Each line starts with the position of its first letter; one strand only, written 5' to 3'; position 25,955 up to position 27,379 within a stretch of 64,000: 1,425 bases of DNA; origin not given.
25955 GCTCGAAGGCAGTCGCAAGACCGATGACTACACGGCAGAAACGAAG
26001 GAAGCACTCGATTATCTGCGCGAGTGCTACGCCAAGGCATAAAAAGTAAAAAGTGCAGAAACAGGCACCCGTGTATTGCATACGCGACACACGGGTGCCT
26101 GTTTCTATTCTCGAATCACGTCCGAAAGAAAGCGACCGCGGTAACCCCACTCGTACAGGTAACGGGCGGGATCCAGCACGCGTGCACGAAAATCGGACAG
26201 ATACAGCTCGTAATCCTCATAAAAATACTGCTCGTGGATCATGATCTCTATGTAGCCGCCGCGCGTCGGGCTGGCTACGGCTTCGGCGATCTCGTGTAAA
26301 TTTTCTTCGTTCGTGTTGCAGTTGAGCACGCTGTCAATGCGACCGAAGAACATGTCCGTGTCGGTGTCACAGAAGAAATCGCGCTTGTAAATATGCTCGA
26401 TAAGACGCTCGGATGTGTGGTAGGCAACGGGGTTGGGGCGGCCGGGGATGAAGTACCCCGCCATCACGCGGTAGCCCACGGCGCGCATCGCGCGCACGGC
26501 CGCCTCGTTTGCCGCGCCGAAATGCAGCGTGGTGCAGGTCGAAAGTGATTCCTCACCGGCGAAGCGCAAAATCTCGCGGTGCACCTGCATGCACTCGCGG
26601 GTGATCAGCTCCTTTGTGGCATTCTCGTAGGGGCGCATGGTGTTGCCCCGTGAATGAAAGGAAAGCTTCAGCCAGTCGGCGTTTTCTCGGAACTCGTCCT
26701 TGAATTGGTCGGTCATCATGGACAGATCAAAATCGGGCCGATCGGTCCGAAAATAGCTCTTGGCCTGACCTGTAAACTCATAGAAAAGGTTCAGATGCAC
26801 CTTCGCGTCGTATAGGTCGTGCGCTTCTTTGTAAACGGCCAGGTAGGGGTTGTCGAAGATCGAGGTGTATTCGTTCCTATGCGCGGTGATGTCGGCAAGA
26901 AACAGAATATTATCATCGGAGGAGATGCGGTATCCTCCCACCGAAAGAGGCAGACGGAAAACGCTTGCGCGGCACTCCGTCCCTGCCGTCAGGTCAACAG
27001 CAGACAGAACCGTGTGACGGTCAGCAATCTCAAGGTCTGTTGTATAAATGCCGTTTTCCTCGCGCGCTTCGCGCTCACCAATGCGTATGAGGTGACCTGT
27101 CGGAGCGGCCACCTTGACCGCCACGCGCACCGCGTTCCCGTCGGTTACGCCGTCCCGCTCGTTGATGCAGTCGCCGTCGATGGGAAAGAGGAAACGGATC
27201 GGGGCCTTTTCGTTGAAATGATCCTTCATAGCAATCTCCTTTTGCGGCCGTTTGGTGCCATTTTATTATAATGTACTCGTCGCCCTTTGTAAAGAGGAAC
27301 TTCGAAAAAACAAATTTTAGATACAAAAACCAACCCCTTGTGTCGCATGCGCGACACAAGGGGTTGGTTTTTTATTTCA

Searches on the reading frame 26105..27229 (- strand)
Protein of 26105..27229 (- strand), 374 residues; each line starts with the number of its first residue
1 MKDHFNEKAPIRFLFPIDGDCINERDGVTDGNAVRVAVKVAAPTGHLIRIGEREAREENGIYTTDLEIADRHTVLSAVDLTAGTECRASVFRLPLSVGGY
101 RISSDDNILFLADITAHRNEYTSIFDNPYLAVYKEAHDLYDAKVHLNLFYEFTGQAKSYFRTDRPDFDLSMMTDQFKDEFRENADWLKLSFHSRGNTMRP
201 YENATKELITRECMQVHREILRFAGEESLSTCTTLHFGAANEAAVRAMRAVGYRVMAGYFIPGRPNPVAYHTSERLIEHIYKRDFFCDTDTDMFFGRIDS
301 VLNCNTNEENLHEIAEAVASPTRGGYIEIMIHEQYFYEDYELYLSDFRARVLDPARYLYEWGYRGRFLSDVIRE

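Call 50: search_protein_families(library=pfam, proteins=[window:26105-27229:-], max_evalue=0.01)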
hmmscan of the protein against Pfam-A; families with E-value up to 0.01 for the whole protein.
window:26105-27229:- (374 aa): 1 family
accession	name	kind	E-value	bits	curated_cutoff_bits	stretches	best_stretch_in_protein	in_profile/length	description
PF20330.3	DUF6625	-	0.0063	16.8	27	0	278-308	87-117/267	Family of unknown function (DUF6625)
